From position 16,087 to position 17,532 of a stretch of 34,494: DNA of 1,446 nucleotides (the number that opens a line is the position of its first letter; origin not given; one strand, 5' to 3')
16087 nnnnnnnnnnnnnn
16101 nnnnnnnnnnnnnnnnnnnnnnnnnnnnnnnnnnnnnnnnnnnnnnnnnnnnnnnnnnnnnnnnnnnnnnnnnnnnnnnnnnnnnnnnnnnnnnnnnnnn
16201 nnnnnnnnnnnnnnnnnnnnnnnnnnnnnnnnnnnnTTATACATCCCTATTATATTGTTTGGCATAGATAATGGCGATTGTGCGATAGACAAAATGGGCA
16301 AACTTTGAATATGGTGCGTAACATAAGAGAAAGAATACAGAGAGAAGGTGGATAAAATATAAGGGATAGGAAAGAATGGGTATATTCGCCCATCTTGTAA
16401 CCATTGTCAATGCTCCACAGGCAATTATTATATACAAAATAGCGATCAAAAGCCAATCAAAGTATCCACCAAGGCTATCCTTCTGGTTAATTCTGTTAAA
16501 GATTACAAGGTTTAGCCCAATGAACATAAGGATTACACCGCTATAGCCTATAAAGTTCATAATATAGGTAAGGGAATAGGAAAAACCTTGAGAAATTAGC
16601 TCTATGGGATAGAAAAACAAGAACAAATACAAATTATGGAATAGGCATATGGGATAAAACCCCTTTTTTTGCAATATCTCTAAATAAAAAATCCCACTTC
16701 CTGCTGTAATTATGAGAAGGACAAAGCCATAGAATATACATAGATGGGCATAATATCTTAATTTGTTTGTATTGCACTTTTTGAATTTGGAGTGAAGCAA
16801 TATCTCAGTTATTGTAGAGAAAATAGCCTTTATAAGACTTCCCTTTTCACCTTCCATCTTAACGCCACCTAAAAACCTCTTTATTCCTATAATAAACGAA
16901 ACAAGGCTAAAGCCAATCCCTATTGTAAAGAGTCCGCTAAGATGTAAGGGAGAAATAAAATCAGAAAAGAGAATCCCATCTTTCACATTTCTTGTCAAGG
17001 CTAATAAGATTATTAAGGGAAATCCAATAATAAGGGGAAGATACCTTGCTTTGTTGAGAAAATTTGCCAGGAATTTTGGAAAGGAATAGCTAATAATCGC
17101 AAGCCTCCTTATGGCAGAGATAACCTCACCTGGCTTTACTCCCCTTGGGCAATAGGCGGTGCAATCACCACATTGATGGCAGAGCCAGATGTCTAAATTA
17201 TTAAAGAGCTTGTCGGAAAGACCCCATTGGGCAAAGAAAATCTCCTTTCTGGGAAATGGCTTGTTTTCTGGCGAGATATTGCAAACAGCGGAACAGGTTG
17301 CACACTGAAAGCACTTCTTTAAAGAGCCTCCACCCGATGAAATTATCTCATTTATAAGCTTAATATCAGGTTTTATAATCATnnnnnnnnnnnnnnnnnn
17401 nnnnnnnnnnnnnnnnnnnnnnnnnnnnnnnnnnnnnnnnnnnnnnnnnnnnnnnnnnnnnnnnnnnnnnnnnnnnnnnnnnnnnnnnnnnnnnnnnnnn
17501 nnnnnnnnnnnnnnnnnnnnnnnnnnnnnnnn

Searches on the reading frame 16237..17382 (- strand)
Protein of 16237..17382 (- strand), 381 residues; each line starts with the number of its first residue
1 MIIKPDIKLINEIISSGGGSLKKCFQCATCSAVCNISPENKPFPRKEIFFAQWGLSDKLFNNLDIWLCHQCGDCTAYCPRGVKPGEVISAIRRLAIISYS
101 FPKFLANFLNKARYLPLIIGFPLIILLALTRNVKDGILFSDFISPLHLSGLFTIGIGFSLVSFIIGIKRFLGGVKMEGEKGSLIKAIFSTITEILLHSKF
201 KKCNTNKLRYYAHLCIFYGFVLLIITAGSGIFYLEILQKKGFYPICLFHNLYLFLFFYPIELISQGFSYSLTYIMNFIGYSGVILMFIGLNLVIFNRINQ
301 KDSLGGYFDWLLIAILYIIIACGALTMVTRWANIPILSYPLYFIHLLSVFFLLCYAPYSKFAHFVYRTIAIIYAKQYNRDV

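Call 3: search_protein_families(library=pfam, proteins=[window:16237-17382:-], max_evalue=0.01)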
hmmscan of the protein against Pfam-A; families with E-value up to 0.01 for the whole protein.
window:16237-17382:- (381 aa): 6 families
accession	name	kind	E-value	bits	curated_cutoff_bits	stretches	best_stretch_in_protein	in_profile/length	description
PF13183.11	Fer4_8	-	1e-09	39.2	27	1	21-82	2-68/68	4Fe-4S dicluster domain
PF13534.11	Fer4_17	-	1.1e-06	29.5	22.2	1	23-82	1-60/61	4Fe-4S dicluster domain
PF13187.11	Fer4_9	-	2.7e-06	27.7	27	1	23-81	1-50/52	4Fe-4S dicluster domain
PF13237.11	Fer4_10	-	3.1e-06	27.4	25.5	0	67-86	8-29/53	4Fe-4S dicluster domain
PF12838.12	Fer4_7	-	0.00011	23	27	1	23-82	1-52/52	4Fe-4S dicluster domain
PF13484.11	Fer4_16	-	0.001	20.2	30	0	68-86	2-20/66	4Fe-4S double cluster binding domain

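Call 19: find_related_loci(query=window:16237-17382:-, collection=genome_contigs, flank=10000)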
Query window:16237-17382:- (381 aa) in genome_contigs; peptide patterns used: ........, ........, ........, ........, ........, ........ (x = any residue, [..] = any of these).
599 stretches matched a pattern (row limit reached: there are more); 546 encode a relative of the query (tblastn E <= 1e-3); the best 80 are kept; 80 distinct loci.
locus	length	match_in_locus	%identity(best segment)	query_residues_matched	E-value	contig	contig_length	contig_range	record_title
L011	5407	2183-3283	46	1-381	4e-112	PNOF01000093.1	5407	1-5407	MAG: Syntrophus sp. (in: bacteria) isolate SW.3.55 SW_1011339_5407, whole genome shotgun sequence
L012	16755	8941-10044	47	2-381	7e-112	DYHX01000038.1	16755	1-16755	MAG TPA_asm: Nitrospira japonica isolate DR5_44_14 Afr_mines_DR5_553_length_16755_cov_5_919521, whole genome shotgun seq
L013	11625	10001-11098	48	3-379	4e-109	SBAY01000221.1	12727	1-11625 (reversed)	MAG: Nitrospira sp. isolate Bin_21_1 Hy_contig26864, whole genome shotgun sequence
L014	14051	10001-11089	45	2-379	4e-109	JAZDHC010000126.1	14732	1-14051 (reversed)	MAG: Candidatus Desantisbacteria bacterium isolate MEGAHIT-group-0.297 k141_4468026, whole genome shotgun sequence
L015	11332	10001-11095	46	2-380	6e-108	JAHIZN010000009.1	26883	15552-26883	MAG: bacterium isolate Modern_marine.mb.176 Modern_marine.mb.176_k141_34901, whole genome shotgun sequence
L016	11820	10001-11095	44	2-380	4e-106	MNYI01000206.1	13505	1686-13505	MAG: Candidatus Desantisbacteria bacterium CG2_30_40_21 cg2_3.0_scaffold_4213_c, whole genome shotgun sequence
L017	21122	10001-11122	43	1-381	3e-106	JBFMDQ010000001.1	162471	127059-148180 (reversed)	MAG: Nitrospirota bacterium isolate MAG223 MAG223_1, whole genome shotgun sequence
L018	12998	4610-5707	46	1-380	4e-106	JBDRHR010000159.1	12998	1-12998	MAG: Nitrospirota bacterium isolate MEGAHIT-group-1.534 k141_7551036, whole genome shotgun sequence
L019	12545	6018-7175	43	1-381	2e-104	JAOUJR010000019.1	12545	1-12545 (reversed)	MAG: Nitrospirota bacterium isolate 8_1_Jan_SF_Bin13 8_1_Jan_SF_Bin13_scaffold_2499_c1, whole genome shotgun sequence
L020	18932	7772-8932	44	1-381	8e-104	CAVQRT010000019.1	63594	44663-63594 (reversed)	MAG: Thermodesulfovibrionales bacterium isolate MFD09779.bin.2.135 genome assembly, contig: contig_51424, whole genome s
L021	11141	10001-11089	43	3-381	8e-104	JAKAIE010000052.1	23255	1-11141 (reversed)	MAG: Nitrospirae bacterium isolate WY3.bin163 NODE_3485_length_23255_cov_5.794924, whole genome shotgun sequence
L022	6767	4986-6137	44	2-381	9e-104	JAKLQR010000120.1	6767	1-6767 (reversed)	MAG: Thermodesulfovibrionales bacterium isolate bin S2.74 k141_237610, whole genome shotgun sequence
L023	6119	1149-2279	43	1-381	6e-104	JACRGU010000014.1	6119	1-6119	MAG: Nitrospirae bacterium isolate NC_groundwater_1759_Pr3_B-0.1um_42_15 SR-2_scaffold_141_19421, whole genome shotgun s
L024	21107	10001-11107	43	1-380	2e-103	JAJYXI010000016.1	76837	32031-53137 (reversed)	MAG: Nitrospirae bacterium isolate FK3.bin35 NODE_539_length_76837_cov_10.248768, whole genome shotgun sequence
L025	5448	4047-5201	42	1-381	8e-103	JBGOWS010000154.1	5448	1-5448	MAG: Thermodesulfovibrionia bacterium isolate OBJ_0618_130150_87 k141_6759691_length_5448_cov_15.0171, whole genome shot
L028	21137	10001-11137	44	1-376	3e-102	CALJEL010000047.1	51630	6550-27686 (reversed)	MAG: uncultured bacterium isolate S1_Bin_METABAT__318_1 genome assembly, contig: c_000001900468, whole genome shotgun se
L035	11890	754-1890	43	1-376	4e-101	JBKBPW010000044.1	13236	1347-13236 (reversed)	MAG: Thermodesulfovibrionales bacterium isolate 21H_026.bin.27 NODE_46_length_13236_cov_6.354282, whole genome shotgun s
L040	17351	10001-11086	44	3-380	7e-101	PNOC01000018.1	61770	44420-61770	MAG: Thermodesulfovibrio sp. isolate SW.3.86 SW_1000225_61770, whole genome shotgun sequence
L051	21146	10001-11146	41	2-380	7e-99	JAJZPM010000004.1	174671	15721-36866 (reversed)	MAG: Nitrospirae bacterium isolate SKS1.bin124 NODE_88_length_174671_cov_5.987161, whole genome shotgun sequence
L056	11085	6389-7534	41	2-380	1e-98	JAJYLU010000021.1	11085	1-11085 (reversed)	MAG: Nitrospirae bacterium isolate DBS2-1.bin90 NODE_11254_length_11085_cov_1.191185, whole genome shotgun sequence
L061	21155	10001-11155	44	1-380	2e-97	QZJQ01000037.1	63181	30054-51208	MAG: Nitrospiraceae bacterium isolate SURF_35 Ga0104751_1000566, whole genome shotgun sequence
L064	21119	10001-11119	43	3-379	1e-97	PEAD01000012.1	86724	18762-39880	MAG: Nitrospirae bacterium MYbin3 scaffold28, whole genome shotgun sequence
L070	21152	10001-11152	40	2-380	4e-97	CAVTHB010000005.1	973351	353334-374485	MAG: uncultured Nitrospira sp. isolate MFD05942.bin.3.267 genome assembly, contig: contig_8952, whole genome shotgun seq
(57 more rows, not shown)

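Call 34: search_protein_families(library=pfam, proteins=[L035:1935-2369:+, L028:11182-11616:+, L064:11141-11578:+, L051:11201-11644:+, L056:7589-8032:+, L040:11141-11587:+, L061:11249-11677:+, L070:11214-11657:+, L014:11389-11793:+, L017:11254-13335:+], max_evalue=0.01)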
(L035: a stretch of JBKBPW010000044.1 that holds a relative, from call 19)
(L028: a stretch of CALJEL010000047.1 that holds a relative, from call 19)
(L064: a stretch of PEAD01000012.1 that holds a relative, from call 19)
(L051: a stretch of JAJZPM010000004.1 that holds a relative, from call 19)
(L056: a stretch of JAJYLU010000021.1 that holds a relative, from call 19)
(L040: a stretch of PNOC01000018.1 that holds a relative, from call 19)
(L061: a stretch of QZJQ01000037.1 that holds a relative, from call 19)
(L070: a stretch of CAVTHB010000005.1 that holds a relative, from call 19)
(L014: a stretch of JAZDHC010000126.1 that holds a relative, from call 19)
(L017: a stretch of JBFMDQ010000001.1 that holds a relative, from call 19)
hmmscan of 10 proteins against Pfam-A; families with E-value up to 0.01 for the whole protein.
L035:1935-2369:+ (144 aa): 1 family
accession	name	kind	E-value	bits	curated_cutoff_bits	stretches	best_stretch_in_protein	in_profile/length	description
PF00571.33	CBS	-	2.5e-30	105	24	2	72-126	1-56/57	CBS domain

L028:11182-11616:+ (144 aa): 1 family
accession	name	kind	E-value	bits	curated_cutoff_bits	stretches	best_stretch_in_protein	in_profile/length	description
PF00571.33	CBS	-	4.4e-31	107.4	24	2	72-126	1-56/57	CBS domain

L064:11141-11578:+ (145 aa): 1 family
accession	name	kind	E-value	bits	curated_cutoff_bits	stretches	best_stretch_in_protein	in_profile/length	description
PF00571.33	CBS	-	6.7e-27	94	24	2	72-124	1-54/57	CBS domain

L051:11201-11644:+ (147 aa): 1 family
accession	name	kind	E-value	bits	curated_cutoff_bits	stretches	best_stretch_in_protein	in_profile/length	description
PF00571.33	CBS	-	2.2e-20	73.2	24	2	13-58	7-53/57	CBS domain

L056:7589-8032:+ (147 aa): 1 family
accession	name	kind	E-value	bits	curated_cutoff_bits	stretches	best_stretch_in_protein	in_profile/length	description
PF00571.33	CBS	-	2.2e-20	73.2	24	2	13-58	7-53/57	CBS domain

L040:11141-11587:+ (148 aa): 1 family
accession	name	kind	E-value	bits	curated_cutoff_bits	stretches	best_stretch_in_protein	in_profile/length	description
PF00571.33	CBS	-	1.8e-24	86.2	24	2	7-59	4-53/57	CBS domain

L061:11249-11677:+ (142 aa): 1 family
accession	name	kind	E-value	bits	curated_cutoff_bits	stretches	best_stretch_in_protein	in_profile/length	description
PF00571.33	CBS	-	3.3e-24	85.4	24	2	71-124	1-55/57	CBS domain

L070:11214-11657:+ (147 aa): 1 family
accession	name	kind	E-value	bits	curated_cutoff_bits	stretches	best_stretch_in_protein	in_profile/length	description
PF00571.33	CBS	-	5.9e-22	78.2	24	2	5-58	2-53/57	CBS domain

L014:11389-11793:+ (134 aa): 0 families

L017:11254-13335:+ (693 aa): 1 family
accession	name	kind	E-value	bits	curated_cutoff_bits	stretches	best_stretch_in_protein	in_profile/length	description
PF03030.21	H_PPase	-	4e-258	858.8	29.7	1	15-688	2-645/645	Inorganic H+ pyrophosphatase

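Call 44: find_homologous_proteins(query=L040:11141-11587:+, max_evalue=1e-10)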
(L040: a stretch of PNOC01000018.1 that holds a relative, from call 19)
Query L040:11141-11587:+ (148 aa): 512 proteins with E <= 1e-10 among 567 candidates; the best 120 are listed.
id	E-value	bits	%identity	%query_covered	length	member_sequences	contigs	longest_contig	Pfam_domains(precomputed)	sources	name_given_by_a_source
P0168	4.6e-89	314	100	100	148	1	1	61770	PF00571.34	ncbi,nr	ncbi:MAG: hypothetical protein C0402_07320 [Thermodesulfovibrio sp.]|nr:hypothetical protein [Thermo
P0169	4.1e-85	301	95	100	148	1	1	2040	PF00571.34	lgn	-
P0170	8.8e-85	300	95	100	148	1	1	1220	PF00571.34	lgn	-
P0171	1.0e-84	299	95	100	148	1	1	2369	PF00571.34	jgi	jgi:IMP dehydrogenase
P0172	1.0e-84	299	95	100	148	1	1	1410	PF00571.34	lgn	-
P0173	1.2e-84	299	94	100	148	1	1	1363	PF00571.34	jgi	-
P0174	2.0e-84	299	95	100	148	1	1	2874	PF00571.34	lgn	-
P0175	2.8e-84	298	94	100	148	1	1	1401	PF00571.34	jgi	jgi:CBS domain-containing protein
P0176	4.5e-84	297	94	100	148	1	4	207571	PF00571.34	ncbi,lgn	-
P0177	8.3e-84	297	91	100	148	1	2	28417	PF00571.34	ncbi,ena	-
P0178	1.7e-83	296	93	100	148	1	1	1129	PF00571.34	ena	-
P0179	1.9e-83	295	91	100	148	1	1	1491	PF00571.34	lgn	-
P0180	3.0e-83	295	91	100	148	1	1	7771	PF00571.34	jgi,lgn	jgi:IMP dehydrogenase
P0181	4.1e-83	294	91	100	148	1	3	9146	PF00571.34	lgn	-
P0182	8.7e-83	293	91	100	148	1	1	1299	PF00571.34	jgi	jgi:IMP dehydrogenase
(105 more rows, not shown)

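Call 57: search_protein_families(library=pfam, proteins=[L013:7736-9448:+], max_evalue=0.01)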
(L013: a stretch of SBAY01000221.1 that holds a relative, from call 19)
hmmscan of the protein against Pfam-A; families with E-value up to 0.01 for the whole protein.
L013:7736-9448:+ (570 aa): 2 families
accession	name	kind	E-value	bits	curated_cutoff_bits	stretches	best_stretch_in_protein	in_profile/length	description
PF03601.19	Cons_hypoth698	-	3.9e-20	72.4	24.5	1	179-441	28-262/304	Conserved hypothetical protein 698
PF02736.25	Myosin_N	-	0.0019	18.4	27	1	61-89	16-44/45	Myosin N-terminal SH3-like domain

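Call 61: search_protein_families(library=ncbifam, proteins=[L040:11141-11587:+, window:16237-17382:-], max_evalue=0.001)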
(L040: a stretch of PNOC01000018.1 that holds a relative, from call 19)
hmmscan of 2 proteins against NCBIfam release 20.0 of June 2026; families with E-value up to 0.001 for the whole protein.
L040:11141-11587:+ (148 aa): 24 families
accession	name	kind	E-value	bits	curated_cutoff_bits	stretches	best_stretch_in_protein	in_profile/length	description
NF041552.1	TF_PrdR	equivalog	2.5e-16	59.1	795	1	4-139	8-137/577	sigma-54 dependent transcriptional regulator PrdR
NF011447.0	PRK14869.2-3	equivalog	1.1e-11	44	522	2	10-63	72-126/540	putative manganese-dependent inorganic diphosphatase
NF053704.1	TransRegCcpNBacil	equivalog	4.7e-11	42.5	260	1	10-129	79-199/208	transcriptional regulator CcpN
TIGR01302.1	IMP_dehydrog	equivalog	1.6e-10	40.5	481.5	1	4-129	79-202/450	IMP dehydrogenase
NF053603.1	HhpR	exception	4.5e-09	35.9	520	1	11-76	67-131/282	CBS domain-containing high hydrostatic pressure regulator HhpR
NF011442.0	PRK14869.1-4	equivalog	2.5e-08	32.8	400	1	2-66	66-131/543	putative manganese-dependent inorganic diphosphatase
TIGR00393.1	kpsF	subfamily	1.1e-07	31.7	203.7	1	4-117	157-266/268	KpsF/GutQ family sugar-phosphate isomerase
NF005869.0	PRK07807.1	equivalog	2.4e-07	30.1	549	1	15-128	99-205/479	GuaB1 family IMP dehydrogenase-related protein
NF008141.0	PRK10892.1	equivalog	2.6e-07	30.2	505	1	10-128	211-327/328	arabinose-5-phosphate isomerase KdsD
NF038279.1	TF_CBS_SpxR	exception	3.2e-07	29.4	600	1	3-129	189-307/427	CBS-HotDog domain-containing transcription factor SpxR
NF011440.0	PRK14869.1-2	equivalog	5.2e-07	28.7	746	0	14-74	76-135/541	putative manganese-dependent inorganic diphosphatase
NF011443.0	PRK14869.1-5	equivalog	5.3e-07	28.5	335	0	72-127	247-304/546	putative manganese-dependent inorganic diphosphatase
TIGR01303.1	IMP_DH_rel_1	equivalog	1.2e-06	27.7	562.75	1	15-126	98-201/475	GuaB1 family IMP dehydrogenase-related protein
NF011441.0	PRK14869.1-3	equivalog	1.8e-06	26.9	753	0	2-61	64-124/548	putative manganese-dependent inorganic diphosphatase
NF011449.0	PRK14869.2-5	equivalog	2.8e-06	26.7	411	1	3-126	68-204/451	putative manganese-dependent inorganic diphosphatase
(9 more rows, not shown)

window:16237-17382:- (381 aa): 12 families
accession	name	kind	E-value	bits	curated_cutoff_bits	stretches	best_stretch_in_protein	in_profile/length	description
NF038018.1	qmoC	equivalog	2.8e-107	359.3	300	1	5-373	1-360/360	quinone-interacting membrane-bound oxidoreductase complex subunit QmoC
TIGR03290.1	CoB_CoM_SS_C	equivalog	7.3e-16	58.4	160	1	22-97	2-77/144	CoB--CoM heterodisulfide reductase subunit C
NF011607.0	PRK15033.1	subfamily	2.8e-10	39.7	524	2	269-373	268-373/389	tricarballylate utilization 4Fe-4S protein TcuB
NF041890.1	hdrC_Methbact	equivalog_domain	1.7e-09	37.5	270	1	8-110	15-116/192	ferredoxin:CoB-CoM heterodisulfide reductase subunit HdrC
TIGR02484.1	CitB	equivalog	4.1e-09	36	246.6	1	268-375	248-356/372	tricarballylate utilization 4Fe-4S protein TcuB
NF004616.0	PRK05950.1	subfamily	1.2e-07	31.1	228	1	58-96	196-234/238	succinate dehydrogenase iron-sulfur subunit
NF041779.1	hetero_SS_HdrC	equivalog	5.1e-07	29.4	350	1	20-97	29-105/198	ferredoxin:CoB-CoM heterodisulfide reductase subunit HdrC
NF008369.0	PRK11168.1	equivalog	9.5e-07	28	278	1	20-92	9-84/401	anaerobic glycerol-3-phosphate dehydrogenase subunit C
TIGR00384.1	dhsB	subfamily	3.2e-05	23.5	88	0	20-92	138-222/222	succinate dehydrogenase and fumarate reductase iron-sulfur protein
TIGR03379.1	glycerol3P_GlpC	equivalog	9.4e-05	21.3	279.9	1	20-93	3-79/397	anaerobic glycerol-3-phosphate dehydrogenase subunit GlpC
NF009226.0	PRK12576.1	equivalog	0.00013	21.4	344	0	65-94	207-236/317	succinate dehydrogenase/fumarate reductase iron-sulfur subunit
TIGR02512.1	FeFe_hydrog_A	subfamily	0.00027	19.9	405.95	1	22-81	7-65/375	[FeFe] hydrogenase, group A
